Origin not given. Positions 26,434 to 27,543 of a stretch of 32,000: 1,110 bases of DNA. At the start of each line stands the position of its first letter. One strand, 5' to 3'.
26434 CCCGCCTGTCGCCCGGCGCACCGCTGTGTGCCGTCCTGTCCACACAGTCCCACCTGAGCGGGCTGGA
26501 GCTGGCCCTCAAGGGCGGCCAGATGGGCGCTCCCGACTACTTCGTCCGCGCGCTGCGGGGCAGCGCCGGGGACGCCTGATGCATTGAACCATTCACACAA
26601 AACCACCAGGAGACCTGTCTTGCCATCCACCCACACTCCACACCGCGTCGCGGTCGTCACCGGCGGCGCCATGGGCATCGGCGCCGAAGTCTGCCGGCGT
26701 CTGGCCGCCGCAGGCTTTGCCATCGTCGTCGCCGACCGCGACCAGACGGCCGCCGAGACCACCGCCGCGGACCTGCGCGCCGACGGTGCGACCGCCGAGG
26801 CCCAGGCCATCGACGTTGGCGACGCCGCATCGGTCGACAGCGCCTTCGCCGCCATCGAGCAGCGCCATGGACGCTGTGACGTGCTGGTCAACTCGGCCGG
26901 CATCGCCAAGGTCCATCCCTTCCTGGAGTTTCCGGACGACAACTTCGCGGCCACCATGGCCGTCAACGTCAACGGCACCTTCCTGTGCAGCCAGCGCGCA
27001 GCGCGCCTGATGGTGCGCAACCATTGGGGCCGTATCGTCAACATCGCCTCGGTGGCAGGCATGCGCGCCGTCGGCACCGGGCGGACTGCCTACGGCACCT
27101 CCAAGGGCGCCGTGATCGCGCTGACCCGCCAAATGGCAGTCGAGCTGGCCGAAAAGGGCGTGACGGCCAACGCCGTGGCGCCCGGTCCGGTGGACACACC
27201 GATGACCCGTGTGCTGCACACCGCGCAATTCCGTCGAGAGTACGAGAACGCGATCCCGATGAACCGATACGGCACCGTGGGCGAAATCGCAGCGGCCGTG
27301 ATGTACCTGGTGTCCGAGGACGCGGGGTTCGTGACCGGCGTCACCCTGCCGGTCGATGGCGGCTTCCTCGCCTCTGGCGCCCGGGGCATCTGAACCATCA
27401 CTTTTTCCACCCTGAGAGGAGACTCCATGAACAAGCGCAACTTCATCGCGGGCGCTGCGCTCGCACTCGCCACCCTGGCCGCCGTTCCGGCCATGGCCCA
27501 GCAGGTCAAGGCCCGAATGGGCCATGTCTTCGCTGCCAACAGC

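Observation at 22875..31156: Compact RuBisCO-like protein + DUF1537 kinase + SDR + TRAP transporter module flanked by two LysR regulators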

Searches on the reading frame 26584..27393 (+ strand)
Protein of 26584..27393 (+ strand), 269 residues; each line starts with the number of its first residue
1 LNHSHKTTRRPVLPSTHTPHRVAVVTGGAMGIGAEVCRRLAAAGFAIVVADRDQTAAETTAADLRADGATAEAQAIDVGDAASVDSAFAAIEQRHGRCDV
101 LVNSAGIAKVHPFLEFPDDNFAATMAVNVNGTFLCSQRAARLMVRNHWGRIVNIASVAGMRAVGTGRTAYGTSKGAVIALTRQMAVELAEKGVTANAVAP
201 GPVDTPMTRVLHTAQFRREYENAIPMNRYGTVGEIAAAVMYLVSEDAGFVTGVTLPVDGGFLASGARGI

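Call 3: search_protein_families(library=pfam, proteins=[window:26584-27393:+])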
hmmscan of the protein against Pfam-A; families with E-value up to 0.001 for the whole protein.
window:26584-27393:+ (269 aa): 4 families
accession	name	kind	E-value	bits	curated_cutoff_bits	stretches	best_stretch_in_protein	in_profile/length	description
PF13561.12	adh_short_C2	-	2.8e-63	214.1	27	1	29-261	3-235/236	Enoyl-(Acyl carrier protein) reductase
PF00106.31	adh_short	-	2e-58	197.5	26.6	1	21-211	1-190/195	short chain dehydrogenase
PF08659.16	KR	-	2.4e-12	47.6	22.6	1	24-183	4-162/180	KR domain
PF01370.27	Epimerase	-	1.7e-06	28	20.9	1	24-131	2-98/240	NAD dependent epimerase/dehydratase family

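Call 4: search_protein_families(library=ncbifam, proteins=[window:26584-27393:+])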
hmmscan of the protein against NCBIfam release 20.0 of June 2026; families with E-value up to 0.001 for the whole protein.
window:26584-27393:+ (269 aa): 232 families (the best 25 are shown)
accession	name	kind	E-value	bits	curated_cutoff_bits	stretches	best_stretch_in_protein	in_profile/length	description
NF005559.1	PRK07231.1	subfamily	1.4e-65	221.2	215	1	20-262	4-248/249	glucose 1-dehydrogenase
TIGR01830.1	3oxo_ACP_reduc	equivalog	3.3e-65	220.1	297.75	1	23-261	1-238/239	3-oxoacyl-[acyl-carrier-protein] reductase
NF004791.0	PRK06138.1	equivalog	2e-64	217.3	312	1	20-263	5-251/252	SDR family oxidoreductase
NF009466.0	PRK12826.1-2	subfamily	1.3e-63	214.8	222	1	20-261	3-244/248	3-oxoacyl-ACP reductase FabG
NF005067.0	PRK06484.1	equivalog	4.9e-63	213.5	713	1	17-268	6-258/524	short chain dehydrogenase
NF052558.1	MBtsdlDhBudC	equivalog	1.7e-62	211.2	270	1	21-264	4-244/250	meso-2,3-butanediol dehydrogenase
NF009384.0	PRK12743.1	equivalog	2.7e-61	207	264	1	19-265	5-251/258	SDR family oxidoreductase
NF004198.0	PRK05653.1-3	equivalog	1.4e-60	204.9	296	1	20-261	7-246/248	3-oxoacyl-ACP reductase FabG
NF009464.0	PRK12824.1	subfamily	4.9e-59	200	269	1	20-261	2-242/245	3-oxoacyl-ACP reductase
NF006070.0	PRK08213.1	subfamily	3.4e-57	193.9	279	1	21-262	13-257/259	gluconate 5-dehydrogenase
NF005309.0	PRK06841.1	subfamily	4.9e-57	193.4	286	1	20-261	15-252/255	GolD/DthD family dehydrogenase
NF004818.0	PRK06172.1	equivalog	5.8e-57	192.9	336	1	20-263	7-252/253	SDR family oxidoreductase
NF004778.0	PRK06124.1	equivalog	5.2e-56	189.9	303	1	20-263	11-254/256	SDR family oxidoreductase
NF004197.0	PRK05653.1-1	equivalog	6.7e-56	189.7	332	1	20-262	7-247/249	3-oxoacyl-ACP reductase FabG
TIGR01963.1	PHB_DH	subfamily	1.9e-55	187.9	307.05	1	21-263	2-254/255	3-hydroxybutyrate dehydrogenase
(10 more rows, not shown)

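Call 18: search_solved_structures(query=window:26584-27393:+, max_evalue=1e-30)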
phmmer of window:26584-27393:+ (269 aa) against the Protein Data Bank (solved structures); distinct sequences matched with E-value up to 1e-30: 174 (the best 60 are shown).
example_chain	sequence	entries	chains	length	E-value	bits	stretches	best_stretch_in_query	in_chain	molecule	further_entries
4dml_A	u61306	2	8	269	8.4e-46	159.5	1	17-262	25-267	3-oxoacyl-[acyl-carrier-protein] reductase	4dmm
7djs_A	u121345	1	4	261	2.7e-45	157.8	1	21-262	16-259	SDR family oxidoreductase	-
4jro_A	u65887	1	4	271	3.3e-45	157.5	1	20-262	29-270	FabG protein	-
5ovj_A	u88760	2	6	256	4.9e-45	157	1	21-261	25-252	3-oxoacyl-[acyl-carrier-protein] reductase FabG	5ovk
5ovl_A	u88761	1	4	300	8.6e-45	156.2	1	21-261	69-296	3-oxoacyl-[acyl-carrier-protein] reductase FabG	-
6oz7_A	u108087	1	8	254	1.8e-44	155.1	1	21-264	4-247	Uncharacterized oxidoreductase YohF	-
2p68_A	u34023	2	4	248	2.1e-44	154.9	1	21-261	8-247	3-oxoacyl-[acyl-carrier-protein] reductase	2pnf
6qhe_A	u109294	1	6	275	1.7e-43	151.9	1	19-263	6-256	Alcohol Dehydrogenase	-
2ntn_A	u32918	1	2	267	8.5e-43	149.6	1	20-261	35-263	3-oxoacyl-[acyl-carrier-protein] reductase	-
7pcs_B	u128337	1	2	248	1.3e-42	149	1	20-260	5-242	BbsD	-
1uzm_A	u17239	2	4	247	2.7e-42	148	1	21-261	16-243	3-OXOACYL-[ACYL-CARRIER PROTEIN] REDUCTASE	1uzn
5u9p_A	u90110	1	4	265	3.2e-42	147.7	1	9-262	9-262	Gluconate 5-dehydrogenase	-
6ux3_A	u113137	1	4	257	3.5e-42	147.6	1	20-264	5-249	Acetoin dehydrogenase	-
4dqx_A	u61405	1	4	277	4.2e-42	147.4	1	17-261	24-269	Probable oxidoreductase protein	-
2nm0_A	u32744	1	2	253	8.2e-42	146.4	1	3-261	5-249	Probable 3-oxacyl-(Acyl-carrier-protein) reductase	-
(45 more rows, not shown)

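Call 68: find_homologous_proteins(query=window:26620-27393:+, max_evalue=1e-40)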
Query window:26620-27393:+ (257 aa): 2828 proteins with E <= 1e-40 among 8000 candidates; the best 120 are listed.
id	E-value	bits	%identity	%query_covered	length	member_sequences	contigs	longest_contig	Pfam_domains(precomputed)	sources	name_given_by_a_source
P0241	3.3e-156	536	98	100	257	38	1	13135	PF08659.17,PF13561.13,PF00106.32,PF01370.28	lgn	-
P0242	7.4e-149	512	94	100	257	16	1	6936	PF08659.17,PF13561.13,PF00106.32,PF01370.28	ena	-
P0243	1.5e-147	507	92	100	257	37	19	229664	PF08659.17,PF13561.13,PF00106.32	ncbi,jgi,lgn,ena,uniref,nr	ncbi:SDR family NAD(P)-dependent oxidoreductase [Hydrogenophaga sp.]|uniref:SDR family NAD(P)-depend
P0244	3.6e-144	496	91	100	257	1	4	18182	PF08659.17,PF13561.13,PF00106.32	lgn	-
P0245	7.3e-144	495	91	100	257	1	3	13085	PF08659.17,PF13561.13,PF00106.32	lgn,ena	-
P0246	1.2e-143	494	91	100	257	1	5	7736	PF08659.17,PF13561.13,PF00106.32,PF01370.28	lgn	-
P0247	1.9e-143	494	91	100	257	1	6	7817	PF08659.17,PF13561.13,PF00106.32,PF01370.28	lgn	-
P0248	2.2e-143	494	91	100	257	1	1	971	PF08659.17,PF13561.13,PF00106.32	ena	-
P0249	3.1e-143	493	90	100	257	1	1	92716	PF08659.17,PF13561.13,PF00106.32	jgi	jgi:3-oxoacyl-[acyl-carrier protein] reductase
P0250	5.9e-143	492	90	100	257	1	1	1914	PF08659.17,PF13561.13,PF00106.32,PF01370.28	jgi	jgi:NAD(P)-dependent dehydrogenase (short-subunit alcohol dehydrogenase family)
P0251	5.9e-143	492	90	100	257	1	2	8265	PF08659.17,PF13561.13,PF00106.32,PF01370.28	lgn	-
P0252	5.9e-143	492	91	100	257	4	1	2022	PF08659.17,PF13561.13,PF00106.32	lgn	-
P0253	1.0e-142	491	91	100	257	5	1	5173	PF08659.17,PF13561.13,PF00106.32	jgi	jgi:3-oxoacyl-[acyl-carrier protein] reductase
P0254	2.8e-142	490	90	100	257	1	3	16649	PF08659.17,PF13561.13,PF00106.32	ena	-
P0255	4.1e-142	489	89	100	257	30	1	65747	PF08659.17,PF13561.13,PF00106.32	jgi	jgi:3-oxoacyl-[acyl-carrier protein] reductase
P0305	4.7e-121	421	78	100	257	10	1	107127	PF08659.17,PF13561.13,PF00106.32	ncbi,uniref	ncbi:SDR family NAD(P)-dependent oxidoreductase [Variovorax sp. PvP013]|uniref:SDR family NAD(P)-dep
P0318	1.1e-115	403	76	99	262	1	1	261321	PF08659.17,PF13561.13,PF00106.32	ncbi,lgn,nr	ncbi:MAG: SDR family oxidoreductase [Burkholderiaceae bacterium]|nr:SDR family oxidoreductase [Burkh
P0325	7.3e-115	400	72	100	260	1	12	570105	PF08659.17,PF13561.13,PF00106.32,PF03435.25,PF01370.28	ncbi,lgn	-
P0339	4.8e-114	398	75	99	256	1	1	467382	PF08659.17,PF13561.13,PF00106.32,PF01370.28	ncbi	ncbi:MAG: SDR family oxidoreductase [Piscinibacter sp.]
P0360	6.8e-113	394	74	98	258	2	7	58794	PF08659.17,PF13561.13,PF00106.32,PF01370.28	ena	-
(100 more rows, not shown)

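Call 70: find_encoding_contigs(protein=P0325, flank=9000, max_places=3)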
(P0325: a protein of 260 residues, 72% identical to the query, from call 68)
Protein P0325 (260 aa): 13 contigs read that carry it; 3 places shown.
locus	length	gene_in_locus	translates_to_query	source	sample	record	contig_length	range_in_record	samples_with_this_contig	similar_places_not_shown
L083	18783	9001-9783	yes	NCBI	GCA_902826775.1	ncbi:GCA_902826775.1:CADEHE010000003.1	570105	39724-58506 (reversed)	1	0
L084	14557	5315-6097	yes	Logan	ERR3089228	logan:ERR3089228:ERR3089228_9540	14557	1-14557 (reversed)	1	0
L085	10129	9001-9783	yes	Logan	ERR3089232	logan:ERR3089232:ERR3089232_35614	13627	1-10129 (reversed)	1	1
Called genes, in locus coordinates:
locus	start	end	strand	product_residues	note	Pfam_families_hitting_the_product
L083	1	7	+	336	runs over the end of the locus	PF00111:Fer2, PF00175:NAD_binding_1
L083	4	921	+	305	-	PF00106:adh_short, PF08659:KR, PF13561:adh_short_C2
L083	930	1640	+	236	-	PF05138:PaaA_PaaC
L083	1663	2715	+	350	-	PF02311:AraC_binding (faint), PF07883:Cupin_2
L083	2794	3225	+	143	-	-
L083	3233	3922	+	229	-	PF01557:FAA_hydrolase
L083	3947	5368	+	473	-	PF02629:CoA_binding (weak), PF13380:CoA_binding_2, PF13607:Succ_CoA_lig, PF19045:Ligase_CoA_2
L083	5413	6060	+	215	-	PF02798:GST_N, PF13417:GST_N_3, PF13409:GST_N_2, PF13410:GST_C_2 (weak)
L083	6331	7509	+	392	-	PF02515:CoA_transf_3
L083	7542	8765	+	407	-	PF02515:CoA_transf_3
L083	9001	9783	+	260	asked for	PF00106:adh_short, PF01370:Epimerase, PF03435:Sacchrp_dh_NADP (weak), PF08659:KR, PF13561:adh_short_C2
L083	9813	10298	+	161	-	PF04073:tRNA_edit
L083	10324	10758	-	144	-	PF00571:CBS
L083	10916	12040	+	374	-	PF12704:MacB_PCD, PF02687:FtsX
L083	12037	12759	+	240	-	PF00005:ABC_tran, PF13555:AAA_29 (faint)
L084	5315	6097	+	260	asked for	PF00106:adh_short, PF01370:Epimerase, PF03435:Sacchrp_dh_NADP (weak), PF08659:KR, PF13561:adh_short_C2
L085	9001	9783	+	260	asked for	PF00106:adh_short, PF01370:Epimerase, PF03435:Sacchrp_dh_NADP (weak), PF08659:KR, PF13561:adh_short_C2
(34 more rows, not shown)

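Call 71: find_encoding_contigs(protein=P0339, flank=9000, max_places=2)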
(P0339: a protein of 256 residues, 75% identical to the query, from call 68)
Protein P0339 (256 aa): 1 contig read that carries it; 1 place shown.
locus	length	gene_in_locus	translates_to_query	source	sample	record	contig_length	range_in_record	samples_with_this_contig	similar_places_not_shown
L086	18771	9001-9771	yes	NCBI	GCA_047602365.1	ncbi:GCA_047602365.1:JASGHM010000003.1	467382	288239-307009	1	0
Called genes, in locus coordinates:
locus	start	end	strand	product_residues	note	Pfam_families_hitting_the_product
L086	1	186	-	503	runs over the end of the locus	-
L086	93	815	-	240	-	PF13205:Big_5 (weak)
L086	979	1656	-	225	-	PF00392:GntR, PF07729:FCD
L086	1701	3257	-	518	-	PF00501:AMP-binding, PF13193:AMP-binding_C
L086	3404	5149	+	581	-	PF02776:TPP_enzyme_N, PF00205:TPP_enzyme_M, PF02775:TPP_enzyme_C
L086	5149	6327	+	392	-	PF02771:Acyl-CoA_dh_N, PF02770:Acyl-CoA_dh_M, PF00441:Acyl-CoA_dh_1, PF08028:Acyl-CoA_dh_2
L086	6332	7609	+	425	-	PF02788:RuBisCO_large_N, PF00016:RuBisCO_large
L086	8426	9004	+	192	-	PF17042:NBD_C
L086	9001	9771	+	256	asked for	PF00106:adh_short, PF01370:Epimerase (weak), PF08659:KR, PF13561:adh_short_C2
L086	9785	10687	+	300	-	PF00561:Abhydrolase_1, PF12146:Hydrolase_4 (weak), PF12697:Abhydrolase_6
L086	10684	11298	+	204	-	PF01613:Flavin_Reduct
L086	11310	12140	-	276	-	PF00106:adh_short, PF08659:KR (weak), PF13561:adh_short_C2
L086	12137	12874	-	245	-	PF13472:Lipase_GDSL_2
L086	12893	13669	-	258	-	PF00378:ECH_1, PF16113:ECH_2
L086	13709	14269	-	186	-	PF07606:DUF1569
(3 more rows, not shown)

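Call 72: find_encoding_contigs(protein=P0318, flank=9000, max_places=1)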
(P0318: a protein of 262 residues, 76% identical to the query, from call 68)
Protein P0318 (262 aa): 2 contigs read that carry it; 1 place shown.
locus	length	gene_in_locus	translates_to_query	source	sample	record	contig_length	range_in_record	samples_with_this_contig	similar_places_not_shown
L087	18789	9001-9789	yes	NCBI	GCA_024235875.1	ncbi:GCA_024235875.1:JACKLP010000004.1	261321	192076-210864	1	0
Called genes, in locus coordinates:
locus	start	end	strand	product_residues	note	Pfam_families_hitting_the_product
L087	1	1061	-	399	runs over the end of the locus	PF02515:CoA_transf_3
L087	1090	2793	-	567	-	PF18158:AidB_N, PF02770:Acyl-CoA_dh_M, PF00441:Acyl-CoA_dh_1, PF08028:Acyl-CoA_dh_2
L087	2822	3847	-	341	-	PF13379:NMT1_2, PF09084:NMT1, PF12974:Phosphonate-bd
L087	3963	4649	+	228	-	PF03695:UPF0149, PF02810:SEC-C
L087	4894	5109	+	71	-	-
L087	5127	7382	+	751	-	-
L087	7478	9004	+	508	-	PF07364:DUF1485, PF07171:MlrC_C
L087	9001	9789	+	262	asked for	PF00106:adh_short, PF08659:KR, PF13561:adh_short_C2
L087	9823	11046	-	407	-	PF01757:Acyl_transf_3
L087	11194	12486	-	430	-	PF01757:Acyl_transf_3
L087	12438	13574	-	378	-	PF01757:Acyl_transf_3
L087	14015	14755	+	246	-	PF00106:adh_short, PF01370:Epimerase, PF08659:KR, PF13561:adh_short_C2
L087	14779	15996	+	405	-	PF02515:CoA_transf_3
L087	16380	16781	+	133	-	PF09411:PagL (weak)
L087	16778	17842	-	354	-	PF01292:Ni_hydr_CYTB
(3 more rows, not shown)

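Call 73: find_encoding_contigs(protein=P0305, flank=9000, max_places=1)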
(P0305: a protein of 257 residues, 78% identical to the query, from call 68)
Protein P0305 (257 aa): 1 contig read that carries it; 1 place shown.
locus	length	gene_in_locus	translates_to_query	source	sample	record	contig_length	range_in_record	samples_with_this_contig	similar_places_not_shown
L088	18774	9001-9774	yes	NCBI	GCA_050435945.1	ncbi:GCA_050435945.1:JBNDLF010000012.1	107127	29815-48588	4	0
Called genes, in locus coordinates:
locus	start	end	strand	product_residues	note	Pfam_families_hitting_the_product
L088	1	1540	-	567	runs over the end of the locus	-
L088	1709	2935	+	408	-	PF14525:AraC_binding_2, PF12833:HTH_18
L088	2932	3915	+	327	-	PF03401:TctC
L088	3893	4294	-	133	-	PF07729:FCD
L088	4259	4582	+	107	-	-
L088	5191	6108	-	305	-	PF00126:HTH_1, PF03466:LysR_substrate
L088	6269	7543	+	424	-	PF02788:RuBisCO_large_N, PF00016:RuBisCO_large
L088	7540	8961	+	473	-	PF07005:SBD_N, PF17042:NBD_C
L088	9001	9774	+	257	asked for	PF00106:adh_short, PF08659:KR, PF13561:adh_short_C2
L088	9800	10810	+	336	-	PF03480:DctP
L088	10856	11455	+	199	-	PF04290:DctQ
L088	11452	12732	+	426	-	PF03600:CitMHS (faint), PF06808:DctM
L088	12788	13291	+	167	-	PF00224:PK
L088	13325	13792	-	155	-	PF03737:RraA-like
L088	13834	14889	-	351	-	PF08450:SGL (faint), PF10282:Lactonase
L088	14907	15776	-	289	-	-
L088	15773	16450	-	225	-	PF00596:Aldolase_II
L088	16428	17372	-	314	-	PF00392:GntR, PF12802:MarR_2 (faint), PF08279:HTH_11 (weak), PF13545:HTH_Crp_2 (faint), PF01978:TrmB (faint), PF25213:HVO_A0261_N (faint), PF07729:FCD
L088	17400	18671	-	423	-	PF07005:SBD_N, PF17042:NBD_C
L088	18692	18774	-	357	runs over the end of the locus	PF00180:Iso_dh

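Call 74: find_encoding_contigs(protein=P0360, flank=9000, max_places=1)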
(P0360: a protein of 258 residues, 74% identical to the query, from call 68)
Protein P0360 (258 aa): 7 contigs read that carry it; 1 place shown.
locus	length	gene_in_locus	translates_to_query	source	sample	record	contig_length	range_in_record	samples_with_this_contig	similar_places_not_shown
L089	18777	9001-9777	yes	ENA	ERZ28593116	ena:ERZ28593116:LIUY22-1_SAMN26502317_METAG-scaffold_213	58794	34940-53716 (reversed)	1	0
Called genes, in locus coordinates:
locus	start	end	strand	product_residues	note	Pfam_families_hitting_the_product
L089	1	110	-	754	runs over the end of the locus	PF00403:HMA, PF00122:E1-E2_ATPase, PF00702:Hydrolase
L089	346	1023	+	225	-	PF00072:Response_reg, PF00486:Trans_reg_C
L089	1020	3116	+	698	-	PF00989:PAS, PF13188:PAS_8, PF08448:PAS_4, PF13426:PAS_9, PF01590:GAF, PF13185:GAF_2, PF13492:GAF_3, PF02518:HATPase_c, +3 more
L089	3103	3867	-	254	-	PF00027:cNMP_binding, PF13545:HTH_Crp_2, PF00325:Crp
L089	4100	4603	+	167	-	PF02729:OTCace_N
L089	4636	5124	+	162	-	PF13511:DUF4124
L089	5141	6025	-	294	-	PF00126:HTH_1, PF03466:LysR_substrate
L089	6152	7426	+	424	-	PF02788:RuBisCO_large_N, PF00016:RuBisCO_large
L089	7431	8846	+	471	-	PF07005:SBD_N, PF17042:NBD_C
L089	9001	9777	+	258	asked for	PF00106:adh_short, PF01370:Epimerase (weak), PF08659:KR, PF13561:adh_short_C2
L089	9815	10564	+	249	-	PF00106:adh_short, PF08659:KR, PF13561:adh_short_C2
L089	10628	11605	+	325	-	PF03401:TctC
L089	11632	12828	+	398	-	PF02515:CoA_transf_3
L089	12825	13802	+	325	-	PF00682:HMGL-like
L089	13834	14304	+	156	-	PF00111:Fer2, PF01799:Fer2_2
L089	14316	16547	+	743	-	PF20256:MoCoBD_2, PF02738:MoCoBD_1, PF20256:MoCoBD_2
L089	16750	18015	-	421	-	PF00696:AA_kinase, PF01842:ACT (weak), PF13840:ACT_7, PF01842:ACT (weak), PF22468:ACT_9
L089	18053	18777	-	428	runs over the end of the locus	PF01171:ATP_bind_3, PF09179:TilS, PF11734:TilS_C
